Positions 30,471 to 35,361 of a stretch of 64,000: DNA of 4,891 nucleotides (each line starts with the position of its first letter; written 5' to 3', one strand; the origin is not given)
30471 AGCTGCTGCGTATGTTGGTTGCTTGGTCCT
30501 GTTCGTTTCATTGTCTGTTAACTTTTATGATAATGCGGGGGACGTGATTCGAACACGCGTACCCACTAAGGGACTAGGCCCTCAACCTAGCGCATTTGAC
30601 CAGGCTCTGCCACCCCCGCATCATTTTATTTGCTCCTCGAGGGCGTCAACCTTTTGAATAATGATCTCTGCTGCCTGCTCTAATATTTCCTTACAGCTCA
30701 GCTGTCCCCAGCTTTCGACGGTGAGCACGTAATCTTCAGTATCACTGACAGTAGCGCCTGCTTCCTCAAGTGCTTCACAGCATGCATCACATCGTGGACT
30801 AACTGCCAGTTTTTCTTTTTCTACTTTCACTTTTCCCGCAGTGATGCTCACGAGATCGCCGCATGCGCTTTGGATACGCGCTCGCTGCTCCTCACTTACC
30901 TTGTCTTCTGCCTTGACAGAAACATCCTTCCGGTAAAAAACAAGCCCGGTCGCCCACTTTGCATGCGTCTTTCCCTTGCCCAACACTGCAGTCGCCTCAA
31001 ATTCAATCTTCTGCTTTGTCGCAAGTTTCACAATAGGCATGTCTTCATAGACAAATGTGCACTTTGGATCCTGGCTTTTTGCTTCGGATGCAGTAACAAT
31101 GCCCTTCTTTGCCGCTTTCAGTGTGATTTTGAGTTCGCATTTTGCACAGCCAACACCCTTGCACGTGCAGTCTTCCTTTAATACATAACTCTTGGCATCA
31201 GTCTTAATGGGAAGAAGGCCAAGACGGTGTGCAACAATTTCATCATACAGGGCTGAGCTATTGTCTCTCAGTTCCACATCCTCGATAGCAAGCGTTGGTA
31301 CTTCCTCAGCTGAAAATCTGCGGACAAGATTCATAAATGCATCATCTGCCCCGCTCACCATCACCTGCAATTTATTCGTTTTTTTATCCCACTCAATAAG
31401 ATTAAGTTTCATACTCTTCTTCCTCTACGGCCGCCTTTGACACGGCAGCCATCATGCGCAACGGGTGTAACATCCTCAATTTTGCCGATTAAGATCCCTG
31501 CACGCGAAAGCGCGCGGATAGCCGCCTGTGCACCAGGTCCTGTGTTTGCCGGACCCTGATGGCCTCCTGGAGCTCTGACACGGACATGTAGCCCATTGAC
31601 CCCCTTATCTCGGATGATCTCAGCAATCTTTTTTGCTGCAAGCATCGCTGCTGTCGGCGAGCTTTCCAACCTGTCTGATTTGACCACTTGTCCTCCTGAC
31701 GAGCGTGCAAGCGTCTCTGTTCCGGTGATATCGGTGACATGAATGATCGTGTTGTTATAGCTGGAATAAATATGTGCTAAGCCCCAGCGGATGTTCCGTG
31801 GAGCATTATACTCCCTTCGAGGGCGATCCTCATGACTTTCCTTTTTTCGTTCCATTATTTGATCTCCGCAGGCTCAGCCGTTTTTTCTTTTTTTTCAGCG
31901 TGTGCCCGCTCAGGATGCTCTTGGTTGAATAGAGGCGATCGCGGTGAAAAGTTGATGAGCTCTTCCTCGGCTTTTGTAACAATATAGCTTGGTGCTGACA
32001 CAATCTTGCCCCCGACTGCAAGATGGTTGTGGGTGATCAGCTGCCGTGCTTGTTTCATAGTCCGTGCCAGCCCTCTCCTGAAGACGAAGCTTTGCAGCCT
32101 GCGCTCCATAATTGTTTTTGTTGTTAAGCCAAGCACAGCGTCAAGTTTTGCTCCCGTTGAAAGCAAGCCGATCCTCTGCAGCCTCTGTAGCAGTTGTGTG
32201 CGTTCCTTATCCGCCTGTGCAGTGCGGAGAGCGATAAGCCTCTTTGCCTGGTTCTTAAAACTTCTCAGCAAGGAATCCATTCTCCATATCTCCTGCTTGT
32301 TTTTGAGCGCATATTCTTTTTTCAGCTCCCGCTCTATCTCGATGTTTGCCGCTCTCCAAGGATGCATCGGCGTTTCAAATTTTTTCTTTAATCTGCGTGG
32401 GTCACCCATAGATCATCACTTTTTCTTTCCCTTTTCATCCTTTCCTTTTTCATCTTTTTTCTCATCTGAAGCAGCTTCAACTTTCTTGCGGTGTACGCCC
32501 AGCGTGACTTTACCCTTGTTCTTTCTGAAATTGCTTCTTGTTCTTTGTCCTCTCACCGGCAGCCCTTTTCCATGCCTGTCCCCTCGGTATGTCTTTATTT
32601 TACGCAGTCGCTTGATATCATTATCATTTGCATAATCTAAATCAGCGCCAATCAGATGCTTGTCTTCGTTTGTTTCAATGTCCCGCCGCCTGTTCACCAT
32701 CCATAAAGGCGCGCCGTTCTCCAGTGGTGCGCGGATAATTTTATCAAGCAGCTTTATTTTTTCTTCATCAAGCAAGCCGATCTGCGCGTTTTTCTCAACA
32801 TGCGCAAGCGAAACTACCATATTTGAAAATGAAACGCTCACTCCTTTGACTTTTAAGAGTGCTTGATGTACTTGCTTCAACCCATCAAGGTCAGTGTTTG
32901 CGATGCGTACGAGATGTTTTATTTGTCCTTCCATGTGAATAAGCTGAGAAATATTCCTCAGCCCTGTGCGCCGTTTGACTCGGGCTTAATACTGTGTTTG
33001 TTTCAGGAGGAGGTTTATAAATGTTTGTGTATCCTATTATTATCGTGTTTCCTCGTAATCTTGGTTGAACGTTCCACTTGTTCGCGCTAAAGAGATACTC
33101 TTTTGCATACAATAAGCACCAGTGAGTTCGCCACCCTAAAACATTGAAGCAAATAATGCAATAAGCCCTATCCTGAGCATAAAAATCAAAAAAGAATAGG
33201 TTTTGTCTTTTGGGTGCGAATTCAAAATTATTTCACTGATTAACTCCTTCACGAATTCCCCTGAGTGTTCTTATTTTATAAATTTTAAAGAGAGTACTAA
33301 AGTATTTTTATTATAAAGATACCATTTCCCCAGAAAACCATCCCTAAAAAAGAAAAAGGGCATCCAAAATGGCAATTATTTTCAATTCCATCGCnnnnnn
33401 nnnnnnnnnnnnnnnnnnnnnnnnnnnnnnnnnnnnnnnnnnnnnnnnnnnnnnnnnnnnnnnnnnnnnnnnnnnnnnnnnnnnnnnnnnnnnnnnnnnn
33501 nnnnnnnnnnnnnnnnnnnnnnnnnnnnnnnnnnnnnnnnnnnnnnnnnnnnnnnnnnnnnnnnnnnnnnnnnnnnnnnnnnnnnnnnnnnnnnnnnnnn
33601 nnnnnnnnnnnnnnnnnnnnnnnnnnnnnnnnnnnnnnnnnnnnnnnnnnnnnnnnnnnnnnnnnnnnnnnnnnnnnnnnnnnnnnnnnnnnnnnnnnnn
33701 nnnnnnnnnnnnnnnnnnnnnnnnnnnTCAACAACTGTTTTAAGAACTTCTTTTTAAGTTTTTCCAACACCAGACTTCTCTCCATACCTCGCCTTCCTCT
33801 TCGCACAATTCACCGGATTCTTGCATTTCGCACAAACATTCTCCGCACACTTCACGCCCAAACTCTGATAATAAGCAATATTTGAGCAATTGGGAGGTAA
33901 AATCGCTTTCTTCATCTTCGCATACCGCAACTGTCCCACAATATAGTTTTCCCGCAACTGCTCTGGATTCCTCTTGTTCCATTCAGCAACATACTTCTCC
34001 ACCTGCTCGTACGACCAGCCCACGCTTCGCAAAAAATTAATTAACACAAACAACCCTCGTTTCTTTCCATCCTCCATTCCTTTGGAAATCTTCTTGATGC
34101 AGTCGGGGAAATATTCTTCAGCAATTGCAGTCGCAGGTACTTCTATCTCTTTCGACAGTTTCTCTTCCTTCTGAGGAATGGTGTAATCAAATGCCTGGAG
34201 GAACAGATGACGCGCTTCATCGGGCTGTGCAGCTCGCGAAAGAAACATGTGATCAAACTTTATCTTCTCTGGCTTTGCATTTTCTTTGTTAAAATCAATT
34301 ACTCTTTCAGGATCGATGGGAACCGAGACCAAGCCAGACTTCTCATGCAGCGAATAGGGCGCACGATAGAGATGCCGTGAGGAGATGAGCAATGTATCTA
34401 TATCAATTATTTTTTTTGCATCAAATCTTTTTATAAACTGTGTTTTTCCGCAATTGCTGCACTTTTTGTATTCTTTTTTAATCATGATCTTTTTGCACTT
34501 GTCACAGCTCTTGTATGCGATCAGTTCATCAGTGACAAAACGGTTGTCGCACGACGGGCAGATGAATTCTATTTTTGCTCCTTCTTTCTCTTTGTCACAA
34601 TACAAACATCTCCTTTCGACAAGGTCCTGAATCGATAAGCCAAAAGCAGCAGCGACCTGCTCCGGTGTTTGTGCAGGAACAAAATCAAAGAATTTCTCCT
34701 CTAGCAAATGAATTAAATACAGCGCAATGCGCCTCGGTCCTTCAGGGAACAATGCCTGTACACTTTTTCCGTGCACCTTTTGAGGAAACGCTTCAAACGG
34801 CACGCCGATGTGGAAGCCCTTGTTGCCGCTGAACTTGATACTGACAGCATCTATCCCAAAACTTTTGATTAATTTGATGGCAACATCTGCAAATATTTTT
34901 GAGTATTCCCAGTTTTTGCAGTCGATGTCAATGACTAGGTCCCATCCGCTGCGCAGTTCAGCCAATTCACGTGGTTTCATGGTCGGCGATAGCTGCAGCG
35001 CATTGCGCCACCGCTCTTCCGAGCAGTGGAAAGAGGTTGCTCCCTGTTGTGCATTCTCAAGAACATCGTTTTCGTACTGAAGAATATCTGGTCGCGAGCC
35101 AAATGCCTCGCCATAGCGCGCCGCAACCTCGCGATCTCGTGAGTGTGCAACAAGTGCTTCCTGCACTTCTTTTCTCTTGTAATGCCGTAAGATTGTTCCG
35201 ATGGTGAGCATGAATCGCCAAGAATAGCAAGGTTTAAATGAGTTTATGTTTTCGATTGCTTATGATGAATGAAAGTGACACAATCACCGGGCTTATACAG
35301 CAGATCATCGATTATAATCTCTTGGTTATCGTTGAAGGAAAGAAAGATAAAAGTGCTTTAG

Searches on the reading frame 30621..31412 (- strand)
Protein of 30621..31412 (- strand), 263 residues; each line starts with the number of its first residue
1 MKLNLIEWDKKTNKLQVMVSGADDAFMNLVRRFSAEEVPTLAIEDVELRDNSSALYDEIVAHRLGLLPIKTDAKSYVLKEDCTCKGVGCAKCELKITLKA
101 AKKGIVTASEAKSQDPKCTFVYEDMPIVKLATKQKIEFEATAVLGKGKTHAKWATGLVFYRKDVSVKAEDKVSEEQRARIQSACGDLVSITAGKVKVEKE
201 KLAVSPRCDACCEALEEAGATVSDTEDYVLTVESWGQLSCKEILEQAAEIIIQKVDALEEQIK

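Call 49: search_protein_families(library=pfam, proteins=[window:30621-31412:-], max_evalue=0.001)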
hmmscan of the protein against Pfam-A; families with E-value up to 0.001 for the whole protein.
window:30621-31412:- (263 aa): 2 families
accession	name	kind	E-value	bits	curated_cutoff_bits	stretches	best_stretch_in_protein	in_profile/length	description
PF01000.31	RNA_pol_A_bac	-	4.4e-17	62.8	33.9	1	60-152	6-101/119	RNA polymerase Rpb3/RpoA insert domain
PF01193.29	RNA_pol_L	-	9e-10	38.6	24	1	18-254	3-73/74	RNA polymerase Rpb3/Rpb11 dimerisation domain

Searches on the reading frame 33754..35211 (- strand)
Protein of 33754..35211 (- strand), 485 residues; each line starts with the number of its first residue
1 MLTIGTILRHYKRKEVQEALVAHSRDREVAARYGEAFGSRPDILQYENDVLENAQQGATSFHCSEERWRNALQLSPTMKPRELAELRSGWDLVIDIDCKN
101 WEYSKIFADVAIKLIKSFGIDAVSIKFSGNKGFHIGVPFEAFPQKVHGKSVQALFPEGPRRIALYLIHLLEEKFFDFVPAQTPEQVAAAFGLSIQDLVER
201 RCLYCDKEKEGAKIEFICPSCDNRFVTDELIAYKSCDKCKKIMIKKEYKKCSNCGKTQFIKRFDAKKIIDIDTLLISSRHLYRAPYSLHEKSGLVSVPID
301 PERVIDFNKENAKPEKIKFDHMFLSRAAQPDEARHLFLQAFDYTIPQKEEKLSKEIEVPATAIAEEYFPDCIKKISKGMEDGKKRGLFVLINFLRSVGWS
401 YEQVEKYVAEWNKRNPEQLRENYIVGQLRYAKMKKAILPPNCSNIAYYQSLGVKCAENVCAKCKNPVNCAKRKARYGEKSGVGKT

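Call 22: search_protein_families(library=pfam, proteins=[window:33754-35211:-], max_evalue=0.001)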
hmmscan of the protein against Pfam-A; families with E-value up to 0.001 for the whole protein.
window:33754-35211:- (485 aa): 3 families
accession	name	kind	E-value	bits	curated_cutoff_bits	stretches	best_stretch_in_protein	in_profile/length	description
PF01896.25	DNA_primase_S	-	3.1e-09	37.9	26.8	1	107-300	23-162/163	DNA primase small subunit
PF04104.19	DNA_primase_lrg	-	3.5e-05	23.7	22.4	1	339-451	76-197/266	Eukaryotic and archaeal DNA primase, large subunit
PF21686.3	LigD_Prim-Pol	-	7.5e-05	22.9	27.4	1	46-143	72-158/254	LigD, primase-polymerase domain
